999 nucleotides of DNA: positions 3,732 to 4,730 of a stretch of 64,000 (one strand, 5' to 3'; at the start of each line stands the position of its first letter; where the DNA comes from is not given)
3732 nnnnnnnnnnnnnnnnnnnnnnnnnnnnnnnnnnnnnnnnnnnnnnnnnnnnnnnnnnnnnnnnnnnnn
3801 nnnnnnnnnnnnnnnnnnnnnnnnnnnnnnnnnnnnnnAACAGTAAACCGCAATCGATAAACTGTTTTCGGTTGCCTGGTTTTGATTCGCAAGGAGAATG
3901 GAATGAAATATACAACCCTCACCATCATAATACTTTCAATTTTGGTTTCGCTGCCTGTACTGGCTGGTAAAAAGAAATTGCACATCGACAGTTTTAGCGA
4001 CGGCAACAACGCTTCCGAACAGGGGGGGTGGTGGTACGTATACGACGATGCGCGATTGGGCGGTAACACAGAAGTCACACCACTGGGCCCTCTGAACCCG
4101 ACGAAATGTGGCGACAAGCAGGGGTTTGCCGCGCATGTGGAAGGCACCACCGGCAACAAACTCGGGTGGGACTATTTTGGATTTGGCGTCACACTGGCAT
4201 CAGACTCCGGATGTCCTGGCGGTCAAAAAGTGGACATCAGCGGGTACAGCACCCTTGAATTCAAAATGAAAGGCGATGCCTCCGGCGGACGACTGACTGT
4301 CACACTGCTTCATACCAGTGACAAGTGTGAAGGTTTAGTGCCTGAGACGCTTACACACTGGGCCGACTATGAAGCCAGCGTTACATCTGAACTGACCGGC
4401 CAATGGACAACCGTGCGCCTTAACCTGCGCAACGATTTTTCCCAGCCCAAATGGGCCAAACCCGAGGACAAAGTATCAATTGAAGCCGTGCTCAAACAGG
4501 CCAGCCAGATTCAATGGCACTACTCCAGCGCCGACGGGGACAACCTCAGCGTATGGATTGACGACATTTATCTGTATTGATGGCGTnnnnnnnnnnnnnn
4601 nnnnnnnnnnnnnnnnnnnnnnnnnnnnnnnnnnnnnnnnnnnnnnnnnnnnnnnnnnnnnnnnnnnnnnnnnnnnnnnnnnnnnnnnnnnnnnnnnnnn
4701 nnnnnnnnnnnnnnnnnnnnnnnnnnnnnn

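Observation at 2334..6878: ECF sigma / anti-sigma pair whose anti-sigma carries an extracytoplasmic CBM-like sensor, next to a secreted paralog and a GH3 enzyme (SigI/RsgI-like polysaccharide sensing?)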

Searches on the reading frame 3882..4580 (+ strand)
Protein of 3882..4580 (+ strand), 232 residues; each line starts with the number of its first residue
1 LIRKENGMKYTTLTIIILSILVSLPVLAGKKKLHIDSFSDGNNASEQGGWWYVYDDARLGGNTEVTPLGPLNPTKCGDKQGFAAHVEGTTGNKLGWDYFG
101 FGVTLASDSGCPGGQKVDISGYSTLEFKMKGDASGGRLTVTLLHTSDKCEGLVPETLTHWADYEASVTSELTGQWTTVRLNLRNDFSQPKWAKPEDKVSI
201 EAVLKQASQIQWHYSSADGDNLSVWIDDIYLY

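Call 3: search_protein_families(library=pfam, proteins=[window:3882-4580:+], max_evalue=0.01)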
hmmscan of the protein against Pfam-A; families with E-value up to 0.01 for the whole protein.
window:3882-4580:+ (232 aa): 0 families

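Call 4: search_protein_families(library=ncbifam, proteins=[window:3882-4580:+], max_evalue=0.01)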
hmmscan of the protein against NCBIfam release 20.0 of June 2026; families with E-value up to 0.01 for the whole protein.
window:3882-4580:+ (232 aa): 0 families

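Call 8: search_solved_structures(query=window:3903-4580:+, max_evalue=10, show_alignments=2)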
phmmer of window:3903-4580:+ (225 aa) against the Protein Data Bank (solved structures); distinct sequences matched with E-value up to 10: 4.
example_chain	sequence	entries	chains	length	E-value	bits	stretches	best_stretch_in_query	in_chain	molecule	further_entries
4qo1_A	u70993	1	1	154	0.24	13.8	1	65-109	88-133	Nb139 Nanobody against the DNA-binding domain of p53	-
3g4s_E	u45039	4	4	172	0.75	12.2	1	20-93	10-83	50S ribosomal protein L6P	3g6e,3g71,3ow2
1s72_E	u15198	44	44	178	0.79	12.2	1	20-93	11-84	50S ribosomal protein L6P | 50S ribosomal protein L6 | RPL6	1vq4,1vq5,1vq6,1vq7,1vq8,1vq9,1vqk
1ffk_1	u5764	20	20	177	0.81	12.1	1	21-93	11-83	RIBOSOMAL PROTEIN L6 | 50S ribosomal protein L6P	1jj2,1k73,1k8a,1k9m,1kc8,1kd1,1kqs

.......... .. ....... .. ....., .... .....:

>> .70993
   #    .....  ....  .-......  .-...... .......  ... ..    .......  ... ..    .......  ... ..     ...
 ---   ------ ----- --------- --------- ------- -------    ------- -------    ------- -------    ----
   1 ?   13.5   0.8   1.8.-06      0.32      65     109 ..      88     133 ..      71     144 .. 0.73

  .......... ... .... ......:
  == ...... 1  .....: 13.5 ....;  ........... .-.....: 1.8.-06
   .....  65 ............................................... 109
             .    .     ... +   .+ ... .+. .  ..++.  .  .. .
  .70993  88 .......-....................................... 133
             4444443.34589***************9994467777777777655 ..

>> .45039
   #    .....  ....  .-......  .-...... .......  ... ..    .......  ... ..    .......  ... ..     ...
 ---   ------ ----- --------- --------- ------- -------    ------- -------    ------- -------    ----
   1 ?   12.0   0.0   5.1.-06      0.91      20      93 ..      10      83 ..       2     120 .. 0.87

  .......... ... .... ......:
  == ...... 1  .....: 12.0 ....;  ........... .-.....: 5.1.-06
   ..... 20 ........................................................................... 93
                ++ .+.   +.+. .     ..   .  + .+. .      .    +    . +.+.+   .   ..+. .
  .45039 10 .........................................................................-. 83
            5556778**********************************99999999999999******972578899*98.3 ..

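Call 14: find_homologous_proteins(query=window:3903-4580:+, max_evalue=0.001)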
Query window:3903-4580:+ (225 aa): 68 proteins with E <= 0.001 among 303 candidates.
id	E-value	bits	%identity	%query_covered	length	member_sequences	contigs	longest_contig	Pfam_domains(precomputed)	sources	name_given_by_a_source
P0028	3.2e-151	519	100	100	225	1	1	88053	-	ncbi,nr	ncbi:MAG: CIA30 family protein [Deltaproteobacteria bacterium]|nr:CIA30 family protein [Deltaproteob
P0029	2.1e-121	422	81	100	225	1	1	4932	-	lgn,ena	-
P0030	2.6e-116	405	79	100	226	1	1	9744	-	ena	-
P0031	1.9e-113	396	75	100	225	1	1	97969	-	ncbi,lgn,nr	ncbi:MAG: CIA30 family protein [Deltaproteobacteria bacterium]|nr:CIA30 family protein [Deltaproteob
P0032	6.6e-111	387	76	100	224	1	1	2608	-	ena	-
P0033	9.1e-107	374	72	100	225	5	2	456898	-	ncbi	-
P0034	4.3e-101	355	70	96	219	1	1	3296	-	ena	-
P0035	7.3e-101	354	70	100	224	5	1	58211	-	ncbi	-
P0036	2.1e-100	353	68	100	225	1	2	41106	-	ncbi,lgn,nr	ncbi:MAG: hypothetical protein JXX29_09495 [Deltaproteobacteria bacterium]|nr:hypothetical protein [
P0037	2.7e-98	346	68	100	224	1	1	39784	-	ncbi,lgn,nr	ncbi:MAG: hypothetical protein JXR76_16795 [Deltaproteobacteria bacterium]|nr:hypothetical protein [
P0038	1.2e-91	324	63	100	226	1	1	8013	-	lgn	-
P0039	3.2e-82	293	58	100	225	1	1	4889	-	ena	-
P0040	1.0e-81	292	59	99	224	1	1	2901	-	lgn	-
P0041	6.9e-81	289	58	100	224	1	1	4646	-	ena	-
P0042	3.8e-80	287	56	100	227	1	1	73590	-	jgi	jgi:hypothetical protein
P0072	1.2e-56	210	49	88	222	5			PF08547.19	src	-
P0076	6.0e-56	207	46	88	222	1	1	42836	PF08547.19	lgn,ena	-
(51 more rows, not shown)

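Call 26: search_protein_families(library=pfam, alignment_id=A2, max_evalue=1)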
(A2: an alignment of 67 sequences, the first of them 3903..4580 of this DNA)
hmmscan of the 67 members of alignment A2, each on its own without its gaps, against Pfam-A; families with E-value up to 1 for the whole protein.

A. member 1, window:3903-4580:+ (225 aa): 1 family
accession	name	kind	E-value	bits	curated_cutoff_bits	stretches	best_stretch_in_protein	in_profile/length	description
PF08547.18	CIA30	-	0.0095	16.4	24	1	44-190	12-129/157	Complex I intermediate-associated protein 30 (CIA30)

B. families by the number of members that match (of 67 scanned): 21 families
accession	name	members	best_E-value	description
PF08547.18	CIA30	42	3.4e-07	Complex I intermediate-associated protein 30 (CIA30)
PF17841.6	Bep_C_terminal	17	0.0042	BID domain of Bartonella effector protein (Bep)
PF21582.3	CBM30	9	0.00013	Carbohydrate binding domain 30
PF23495.1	YbgU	7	0.051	YbgU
PF03425.19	CBM_11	6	8.6e-05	Carbohydrate binding domain (family 11)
PF18329.7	SGBP_B_XBD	3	0.0025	Surface glycan-binding protein B xyloglucan binding domain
PF20130.4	DUF6520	3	0.0067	Family of unknown function (DUF6520)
PF23818.1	Phage_tail_terminator_7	2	0.2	Bacteriophage Tail Tube Terminator Protein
PF20448.3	DUF6705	1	0.00029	Family of unknown function (DUF6705)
PF24130.1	DUF7397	1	0.015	Family of unknown function (DUF7397)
PF19721.4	DUF6215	1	0.033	Family of unknown function (DUF6215)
PF18483.9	Lectin_L-type_dom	1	0.077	Legume lectin beta-barrel domain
PF23214.1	SH3_CYT4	1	0.11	Mitochondrial protein cyt-4 SH3 domain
PF07306.16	DUF1455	1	0.11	Protein of unknown function (DUF1455)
PF01620.22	Pollen_allerg_2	1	0.12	Ribonuclease (pollen allergen)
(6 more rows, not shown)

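Call 30: predict_structure(alignment_id=A2)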
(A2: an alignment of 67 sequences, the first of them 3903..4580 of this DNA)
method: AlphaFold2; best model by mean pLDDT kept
length: 225 residues; sequences in the alignment: 67
mean_pLDDT: 91.8   pTM: 0.85
mean pLDDT of the five models: 91.8, 91.5, 90.6, 90.5, 90.1
residues with pLDDT >= 90: 191; 70-90: 11; 50-70: 19; < 50: 4
segments of 3 or more residues with pLDDT < 50: 17-20
pLDDT, mean of each block of 10 residues (from residue 1): 58 52 80 95 96 96 95 96 95 97 92 97 98 96 91 96 98 98 96 98 98 98 97
secondary structure, 60 per line:
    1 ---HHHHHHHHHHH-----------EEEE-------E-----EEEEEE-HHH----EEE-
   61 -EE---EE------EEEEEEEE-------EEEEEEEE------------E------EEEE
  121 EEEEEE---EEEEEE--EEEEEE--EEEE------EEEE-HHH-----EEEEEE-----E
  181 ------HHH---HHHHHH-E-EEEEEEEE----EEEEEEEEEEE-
elements in order: H4-14 E26-29 E43-48 E57-59 E75-82 E90-97 E117-126 E130-135 E138-143 E146-149 E156-159 E169-174 H193-198 E202-209 E214-224

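Call 33: fold_search(model_id=the predicted structure, library=pdb)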
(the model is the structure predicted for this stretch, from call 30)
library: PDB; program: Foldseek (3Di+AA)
matches with E <= 10: 703; with E <= 0.001: 44
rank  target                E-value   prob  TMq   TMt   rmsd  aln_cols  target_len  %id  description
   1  6r31_A                1.5e-08  1.00  0.53  0.68   4.6       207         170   16  Family 11 Carbohydrate-Binding Module from Clostridium thermocellum in complex with beta-1,3-1,4-mixed-linked tetrasac (released 2020-02-05)
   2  6r3m_A                1.9e-08  1.00  0.52  0.64   5.1       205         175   16  Family 11 Carbohydrate-Binding Module from Clostridium thermocellum in complex with beta-1,3-1,4-mixed-linked tetrasac (released 2020-02-05)
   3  1v0a                  6.2e-08  1.00  0.56  0.72   3.7       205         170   16  Family 11 Carbohydrate-Binding Module of cellulosomal cellulase Lic26A-Cel5E of Clostridium thermocellum (released 2005-01-12)
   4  2lro_MODEL_1_A        3.7e-07  1.00  0.51  0.65   5.4       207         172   17  Solution structure, dynamics and binding studies of CtCBM11 (released 2013-02-06)
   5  1wzx_B                8.6e-07  1.00  0.51  0.64   5.3       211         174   18  Crystal Structure of Family 30 Carbohydrate Binding Module. (released 2005-03-22)
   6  7zkq_A                9.6e-07  1.00  0.59  0.61   3.9       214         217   12  Early Pp module assembly intermediate of complex I (released 2022-11-23)
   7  7zkp_A                1.2e-06  1.00  0.56  0.58   4.8       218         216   11  Late assembly intermediate of the proximal proton pumping module of complex I with assembly factors NDUFAF1 and CIA84 (released 2022-11-23)
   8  1wzx_A                1.5e-06  1.00  0.50  0.62   5.2       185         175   17  Crystal Structure of Family 30 Carbohydrate Binding Module. (released 2005-03-22)
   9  7t7y                  2.6e-06  1.00  0.48  0.66   4.5       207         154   14  The crystal structure of family 8 carbohydrate-binding module from Dictyostelium discoideum complexed with iodine atoms (released 2022-04-20)
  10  2c24_B                4.4e-06  1.00  0.52  0.64   5.3       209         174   18  FAMILY 30 CARBOHYDRATE-BINDING MODULE OF CELLULOSOMAL CELLULASE CEL9D- CEL44B OF CLOSTRIDIUM THERMOCELLUM (released 2005-11-22)
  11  2c24_A                4.6e-06  1.00  0.46  0.58   5.5       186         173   17  FAMILY 30 CARBOHYDRATE-BINDING MODULE OF CELLULOSOMAL CELLULASE CEL9D- CEL44B OF CLOSTRIDIUM THERMOCELLUM (released 2005-11-22)
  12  1wmx_A                8.1e-06  1.00  0.53  0.66   5.1       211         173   17  Crystal Structure of Family 30 Carbohydrate Binding Module (released 2004-08-03)
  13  4bq5_A                1.6e-05  1.00  0.44  0.16   8.1       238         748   11  Structural analysis of an exo-beta-agarase (released 2013-08-14)
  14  1wky                  1.8e-05  1.00  0.42  0.23   6.1       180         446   13  Crystal structure of alkaline mannanase from Bacillus sp. strain JAMB-602: catalytic domain and its Carbohydrate Binding (released 2005-06-15)
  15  4bq2_D                2.6e-05  1.00  0.43  0.16   8.3       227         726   10  Structural analysis of an exo-beta-agarase (released 2013-08-14)
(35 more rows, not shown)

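Call 50: search_protein_representatives(alignment_id=A3)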
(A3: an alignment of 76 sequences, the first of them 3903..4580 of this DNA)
Query: 76 sequences, 228 profile positions. Proteins with E-value up to 0.001 (for the whole library): 541; up to 1e-10: 171; up to 1e-30: 41. The best 150 are listed.
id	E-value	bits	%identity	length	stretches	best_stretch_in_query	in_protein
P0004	6.6e-80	283.8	-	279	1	2-228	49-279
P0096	9.8e-80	283.2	-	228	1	5-227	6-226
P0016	2.0e-74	265.9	-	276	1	2-228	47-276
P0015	4.8e-71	254.8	-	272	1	2-228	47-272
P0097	3.5e-66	238.9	-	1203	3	1-228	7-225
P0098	5.0e-66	238.4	-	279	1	7-228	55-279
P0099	1.7e-64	233.4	-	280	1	9-228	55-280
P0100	5.0e-62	225.3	-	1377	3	27-228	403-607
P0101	1.2e-61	224.1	-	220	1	1-227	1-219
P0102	3.6e-61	222.5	-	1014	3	24-228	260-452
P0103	6.0e-58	211.9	-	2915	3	19-228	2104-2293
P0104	3.2e-55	203.0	-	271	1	10-228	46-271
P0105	1.3e-53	197.8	-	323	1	23-228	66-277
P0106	4.8e-53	195.9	-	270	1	3-227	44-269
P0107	1.7e-51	190.8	-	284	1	20-228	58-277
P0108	2.5e-50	187.1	-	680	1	23-228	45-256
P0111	2.8e-46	173.8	-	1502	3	24-227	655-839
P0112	5.4e-44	166.3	-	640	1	25-228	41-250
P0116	6.4e-41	156.3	-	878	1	19-227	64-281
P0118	1.0e-39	152.3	-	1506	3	25-228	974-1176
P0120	2.0e-38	148.1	-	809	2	23-228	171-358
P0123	1.1e-37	145.7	-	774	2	3-227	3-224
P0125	1.6e-34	135.4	-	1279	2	32-227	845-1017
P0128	5.0e-33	130.4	-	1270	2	27-227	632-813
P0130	1.1e-32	129.3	-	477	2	25-227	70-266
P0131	3.1e-32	127.8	-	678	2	8-227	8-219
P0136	4.6e-29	117.5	-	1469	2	25-227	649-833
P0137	2.4e-28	115.1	-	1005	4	24-116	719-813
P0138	4.1e-27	111.1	-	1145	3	26-227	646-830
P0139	6.3e-27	110.5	-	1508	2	28-228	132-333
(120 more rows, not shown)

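Call 51: search_protein_families(library=pfam, proteins=[P0097, P0100, P0102, P0108, P0111, P0112, P0116, P0118, P0120], max_evalue=0.001)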
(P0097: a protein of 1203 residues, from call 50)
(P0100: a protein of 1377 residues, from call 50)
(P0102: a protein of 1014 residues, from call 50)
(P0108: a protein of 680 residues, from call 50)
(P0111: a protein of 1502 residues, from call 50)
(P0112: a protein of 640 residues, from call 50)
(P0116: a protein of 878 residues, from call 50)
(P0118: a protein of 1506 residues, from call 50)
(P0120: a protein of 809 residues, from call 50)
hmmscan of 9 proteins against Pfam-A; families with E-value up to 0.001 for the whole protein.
P0097 (1203 aa): 2 families
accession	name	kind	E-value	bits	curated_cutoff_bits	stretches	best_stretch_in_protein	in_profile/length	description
PF08547.18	CIA30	-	1.8e-29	103.2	24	3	310-416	35-134/157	Complex I intermediate-associated protein 30 (CIA30)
PF03425.19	CBM_11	-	1.1e-17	65.1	27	3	287-444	28-181/182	Carbohydrate binding domain (family 11)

P0100 (1377 aa): 3 families
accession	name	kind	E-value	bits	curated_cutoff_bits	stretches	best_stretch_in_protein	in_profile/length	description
PF01270.23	Glyco_hydro_8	-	9.6e-44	150.2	24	1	52-380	26-339/341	Glycosyl hydrolases family 8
PF03425.19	CBM_11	-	2.3e-21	77.1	27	2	1036-1144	54-162/182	Carbohydrate binding domain (family 11)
PF08547.18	CIA30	-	2.9e-21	76.6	24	2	1028-1118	36-120/157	Complex I intermediate-associated protein 30 (CIA30)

P0102 (1014 aa): 4 families
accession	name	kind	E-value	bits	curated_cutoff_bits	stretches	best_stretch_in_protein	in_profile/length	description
PF08547.18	CIA30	-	1.6e-17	64.5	24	2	344-408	61-121/157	Complex I intermediate-associated protein 30 (CIA30)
PF03425.19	CBM_11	-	2.6e-15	57.4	27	1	344-425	73-156/182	Carbohydrate binding domain (family 11)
PF09044.15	Kp4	-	2e-07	31.6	27.8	0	694-728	80-113/125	Kp4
PF06742.16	DUF1214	-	3.4e-07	31.2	25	0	371-396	8-38/112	Protein of unknown function (DUF1214)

P0108 (680 aa): 1 family
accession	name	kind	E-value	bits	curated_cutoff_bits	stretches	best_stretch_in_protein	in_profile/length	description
PF08757.17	CotH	-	2.1e-38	133.1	23.8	1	338-652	2-294/322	CotH kinase protein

P0111 (1502 aa): 3 families
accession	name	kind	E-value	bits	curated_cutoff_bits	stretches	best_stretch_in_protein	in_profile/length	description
PF01270.23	Glyco_hydro_8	-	1.8e-43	149.3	24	1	33-394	4-338/341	Glycosyl hydrolases family 8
PF08547.18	CIA30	-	1.3e-14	54.9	24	1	1144-1266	34-147/157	Complex I intermediate-associated protein 30 (CIA30)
PF03425.19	CBM_11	-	3.8e-07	30.8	27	0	739-799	73-137/182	Carbohydrate binding domain (family 11)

P0112 (640 aa): 1 family
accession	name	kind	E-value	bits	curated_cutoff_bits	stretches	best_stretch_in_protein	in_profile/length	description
PF00150.24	Cellulase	-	2e-29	103.4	23.5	1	321-618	22-266/272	Cellulase (glycosyl hydrolase family 5)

P0116 (878 aa): 2 families
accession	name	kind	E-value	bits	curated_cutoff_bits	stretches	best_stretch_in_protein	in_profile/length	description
PF00331.26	Glyco_hydro_10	-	3.9e-45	154.9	22.1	1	511-815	8-305/311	Glycosyl hydrolase family 10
PF13620.12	CarboxypepD_reg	-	8.9e-05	23.2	32.3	0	488-513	3-28/82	Carboxypeptidase regulatory-like domain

P0118 (1506 aa): 3 families
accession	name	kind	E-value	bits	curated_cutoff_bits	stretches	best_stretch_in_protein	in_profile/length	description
PF01270.23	Glyco_hydro_8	-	2.4e-30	106.2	24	1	1-292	61-339/341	Glycosyl hydrolases family 8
PF08547.18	CIA30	-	2.2e-17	64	24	1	574-695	11-123/157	Complex I intermediate-associated protein 30 (CIA30)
PF03425.19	CBM_11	-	9.1e-11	42.6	27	0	609-716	51-161/182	Carbohydrate binding domain (family 11)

P0120 (809 aa): 5 families
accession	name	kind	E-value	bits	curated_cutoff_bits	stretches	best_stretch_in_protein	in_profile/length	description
PF03425.19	CBM_11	-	6.6e-16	59.3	27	2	13-149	52-180/182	Carbohydrate binding domain (family 11)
PF08547.18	CIA30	-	1.6e-14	54.7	24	2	222-337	34-140/157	Complex I intermediate-associated protein 30 (CIA30)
PF21582.3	CBM30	-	1.8e-06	28.5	27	0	260-356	74-167/170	Carbohydrate binding domain 30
PF13860.13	FlgD_ig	-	2.5e-05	24.6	27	0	234-301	8-75/79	FlgD Ig-like domain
PF18329.7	SGBP_B_XBD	-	0.0001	22.9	26.4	0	298-355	122-182/186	Surface glycan-binding protein B xyloglucan binding domain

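Call 52: search_solved_structures(query=A3, max_evalue=1, show_alignments=3)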
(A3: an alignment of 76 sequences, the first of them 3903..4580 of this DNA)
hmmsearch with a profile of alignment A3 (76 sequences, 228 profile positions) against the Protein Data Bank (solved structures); distinct sequences matched with E-value up to 1: 2.
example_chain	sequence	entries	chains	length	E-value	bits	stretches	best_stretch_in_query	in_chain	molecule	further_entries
8jmq_B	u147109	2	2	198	0.23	13.7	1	62-144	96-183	Hinokiresinol synthase beta subunit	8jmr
5wwl_M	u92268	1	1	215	0.99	11.6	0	170-206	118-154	Centromere protein mis12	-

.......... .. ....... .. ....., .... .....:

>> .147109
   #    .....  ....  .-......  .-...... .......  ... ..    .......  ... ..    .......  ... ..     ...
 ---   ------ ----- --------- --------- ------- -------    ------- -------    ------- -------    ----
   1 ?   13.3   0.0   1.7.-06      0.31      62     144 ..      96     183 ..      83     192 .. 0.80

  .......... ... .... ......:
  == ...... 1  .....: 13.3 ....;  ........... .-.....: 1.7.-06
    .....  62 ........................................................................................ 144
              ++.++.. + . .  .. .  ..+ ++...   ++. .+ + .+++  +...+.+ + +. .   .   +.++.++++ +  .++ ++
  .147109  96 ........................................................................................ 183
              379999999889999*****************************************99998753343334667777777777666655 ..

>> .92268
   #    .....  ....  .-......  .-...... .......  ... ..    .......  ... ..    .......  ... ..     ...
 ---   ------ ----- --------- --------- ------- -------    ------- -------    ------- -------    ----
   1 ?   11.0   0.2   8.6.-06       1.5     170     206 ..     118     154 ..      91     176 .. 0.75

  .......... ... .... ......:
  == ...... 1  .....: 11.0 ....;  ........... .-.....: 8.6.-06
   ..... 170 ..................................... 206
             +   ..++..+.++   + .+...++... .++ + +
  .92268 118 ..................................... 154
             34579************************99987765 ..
